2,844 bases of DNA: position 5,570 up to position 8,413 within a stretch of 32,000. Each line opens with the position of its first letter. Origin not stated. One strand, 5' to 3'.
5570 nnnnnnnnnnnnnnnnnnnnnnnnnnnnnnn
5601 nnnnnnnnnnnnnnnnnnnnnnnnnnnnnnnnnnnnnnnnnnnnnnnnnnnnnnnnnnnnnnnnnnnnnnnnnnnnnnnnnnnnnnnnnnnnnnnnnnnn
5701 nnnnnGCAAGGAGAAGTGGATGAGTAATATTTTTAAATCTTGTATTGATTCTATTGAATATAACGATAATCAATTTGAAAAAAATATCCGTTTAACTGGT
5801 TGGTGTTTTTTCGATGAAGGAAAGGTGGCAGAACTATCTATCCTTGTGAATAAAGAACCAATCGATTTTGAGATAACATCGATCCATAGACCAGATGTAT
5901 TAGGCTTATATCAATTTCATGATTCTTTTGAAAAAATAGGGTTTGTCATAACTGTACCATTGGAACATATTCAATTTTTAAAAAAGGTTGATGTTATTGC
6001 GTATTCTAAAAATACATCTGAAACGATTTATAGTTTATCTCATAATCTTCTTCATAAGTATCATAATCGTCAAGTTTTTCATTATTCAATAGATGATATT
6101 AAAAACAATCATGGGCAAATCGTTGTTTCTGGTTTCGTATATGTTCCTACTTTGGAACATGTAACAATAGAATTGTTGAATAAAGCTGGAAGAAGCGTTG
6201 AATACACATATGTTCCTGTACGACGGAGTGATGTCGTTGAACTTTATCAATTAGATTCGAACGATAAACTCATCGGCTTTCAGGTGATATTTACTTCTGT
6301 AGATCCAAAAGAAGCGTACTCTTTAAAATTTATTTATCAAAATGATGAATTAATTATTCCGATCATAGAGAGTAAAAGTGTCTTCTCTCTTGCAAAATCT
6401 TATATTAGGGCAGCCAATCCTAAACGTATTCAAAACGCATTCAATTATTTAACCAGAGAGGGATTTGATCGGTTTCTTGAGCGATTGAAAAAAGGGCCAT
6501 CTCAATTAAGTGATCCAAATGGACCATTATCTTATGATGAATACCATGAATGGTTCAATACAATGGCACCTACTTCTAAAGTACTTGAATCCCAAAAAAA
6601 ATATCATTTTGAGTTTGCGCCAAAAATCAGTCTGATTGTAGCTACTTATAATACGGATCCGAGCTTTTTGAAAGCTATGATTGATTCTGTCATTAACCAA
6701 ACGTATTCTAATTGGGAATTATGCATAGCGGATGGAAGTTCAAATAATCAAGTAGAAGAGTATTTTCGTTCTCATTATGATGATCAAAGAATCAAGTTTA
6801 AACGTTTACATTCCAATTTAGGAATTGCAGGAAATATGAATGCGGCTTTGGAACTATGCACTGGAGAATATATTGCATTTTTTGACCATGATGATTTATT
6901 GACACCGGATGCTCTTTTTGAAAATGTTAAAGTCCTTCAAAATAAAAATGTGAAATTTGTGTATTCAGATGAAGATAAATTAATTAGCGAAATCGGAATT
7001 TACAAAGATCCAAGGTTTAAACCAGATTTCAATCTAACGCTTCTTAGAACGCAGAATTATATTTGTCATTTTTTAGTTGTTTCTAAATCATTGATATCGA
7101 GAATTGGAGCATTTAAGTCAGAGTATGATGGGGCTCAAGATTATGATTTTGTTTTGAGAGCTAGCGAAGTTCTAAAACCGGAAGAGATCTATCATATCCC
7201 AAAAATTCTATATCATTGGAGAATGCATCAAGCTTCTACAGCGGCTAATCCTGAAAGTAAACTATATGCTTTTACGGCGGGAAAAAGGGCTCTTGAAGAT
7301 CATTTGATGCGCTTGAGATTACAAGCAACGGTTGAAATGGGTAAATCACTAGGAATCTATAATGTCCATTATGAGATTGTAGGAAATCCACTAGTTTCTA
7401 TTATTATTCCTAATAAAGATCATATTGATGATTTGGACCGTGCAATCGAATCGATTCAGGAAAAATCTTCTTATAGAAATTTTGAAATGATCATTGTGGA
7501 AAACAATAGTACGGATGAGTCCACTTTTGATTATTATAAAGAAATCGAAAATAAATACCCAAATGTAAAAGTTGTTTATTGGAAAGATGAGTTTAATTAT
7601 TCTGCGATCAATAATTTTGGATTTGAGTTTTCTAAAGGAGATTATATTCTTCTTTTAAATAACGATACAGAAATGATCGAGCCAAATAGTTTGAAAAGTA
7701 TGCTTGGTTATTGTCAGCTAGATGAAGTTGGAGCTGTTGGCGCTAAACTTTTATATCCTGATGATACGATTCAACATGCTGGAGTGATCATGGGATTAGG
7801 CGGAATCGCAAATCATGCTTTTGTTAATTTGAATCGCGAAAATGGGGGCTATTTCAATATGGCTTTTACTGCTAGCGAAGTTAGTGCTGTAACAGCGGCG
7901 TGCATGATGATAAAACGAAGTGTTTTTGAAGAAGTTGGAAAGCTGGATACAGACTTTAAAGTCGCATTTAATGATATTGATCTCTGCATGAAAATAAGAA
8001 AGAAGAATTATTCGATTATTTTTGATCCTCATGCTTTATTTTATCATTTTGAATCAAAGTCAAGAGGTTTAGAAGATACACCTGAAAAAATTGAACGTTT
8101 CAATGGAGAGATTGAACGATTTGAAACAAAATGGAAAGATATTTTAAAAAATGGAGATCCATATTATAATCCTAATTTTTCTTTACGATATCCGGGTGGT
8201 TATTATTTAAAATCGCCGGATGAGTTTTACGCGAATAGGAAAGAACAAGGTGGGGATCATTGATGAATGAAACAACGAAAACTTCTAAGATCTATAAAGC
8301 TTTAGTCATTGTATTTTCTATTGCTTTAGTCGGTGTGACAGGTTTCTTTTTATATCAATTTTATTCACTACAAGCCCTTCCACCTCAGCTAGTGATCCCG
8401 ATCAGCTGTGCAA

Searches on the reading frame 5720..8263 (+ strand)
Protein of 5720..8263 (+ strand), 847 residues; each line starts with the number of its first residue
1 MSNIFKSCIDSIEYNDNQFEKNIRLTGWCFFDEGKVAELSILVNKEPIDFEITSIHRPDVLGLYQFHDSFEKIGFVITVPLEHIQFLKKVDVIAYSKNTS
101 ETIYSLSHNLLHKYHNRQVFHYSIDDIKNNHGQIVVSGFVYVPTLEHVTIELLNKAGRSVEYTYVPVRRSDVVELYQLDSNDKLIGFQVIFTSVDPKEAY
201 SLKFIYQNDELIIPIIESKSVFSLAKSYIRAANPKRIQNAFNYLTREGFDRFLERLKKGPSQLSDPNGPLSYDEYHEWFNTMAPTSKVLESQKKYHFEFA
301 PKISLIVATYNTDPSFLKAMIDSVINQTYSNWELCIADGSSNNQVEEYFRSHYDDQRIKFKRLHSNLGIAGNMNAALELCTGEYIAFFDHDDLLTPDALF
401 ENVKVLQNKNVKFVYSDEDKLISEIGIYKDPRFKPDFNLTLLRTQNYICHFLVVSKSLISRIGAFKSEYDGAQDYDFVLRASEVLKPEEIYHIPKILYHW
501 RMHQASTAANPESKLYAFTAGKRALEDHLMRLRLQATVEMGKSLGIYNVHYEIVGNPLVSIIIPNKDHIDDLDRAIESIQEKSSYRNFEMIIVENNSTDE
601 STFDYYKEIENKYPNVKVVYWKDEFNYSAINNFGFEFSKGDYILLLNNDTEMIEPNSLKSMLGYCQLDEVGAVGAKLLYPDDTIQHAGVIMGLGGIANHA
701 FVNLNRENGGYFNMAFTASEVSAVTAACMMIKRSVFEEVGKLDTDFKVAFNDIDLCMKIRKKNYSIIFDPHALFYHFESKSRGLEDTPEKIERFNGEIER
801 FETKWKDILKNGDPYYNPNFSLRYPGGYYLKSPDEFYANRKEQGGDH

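Call 61: search_protein_families(library=pfam, proteins=[window:5720-8263:+], max_evalue=0.0001)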
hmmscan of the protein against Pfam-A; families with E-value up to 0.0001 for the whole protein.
window:5720-8263:+ (847 aa): 4 families
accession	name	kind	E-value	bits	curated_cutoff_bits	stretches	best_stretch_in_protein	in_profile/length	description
PF00535.33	Glycos_transf_2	-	3.7e-47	160.8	23.3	2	304-461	1-161/168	Glycosyl transferase family 2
PF13641.12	Glyco_tranf_2_3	-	2.8e-24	86.9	27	2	559-781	3-216/230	Glycosyltransferase like family 2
PF10111.15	Glyco_tranf_2_2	-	1.4e-13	51.5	27.3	2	561-779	2-219/276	Glycosyltransferase like family 2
PF13632.12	Glyco_trans_2_3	-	5.3e-05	23.6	27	0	642-776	1-123/198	Glycosyl transferase family group 2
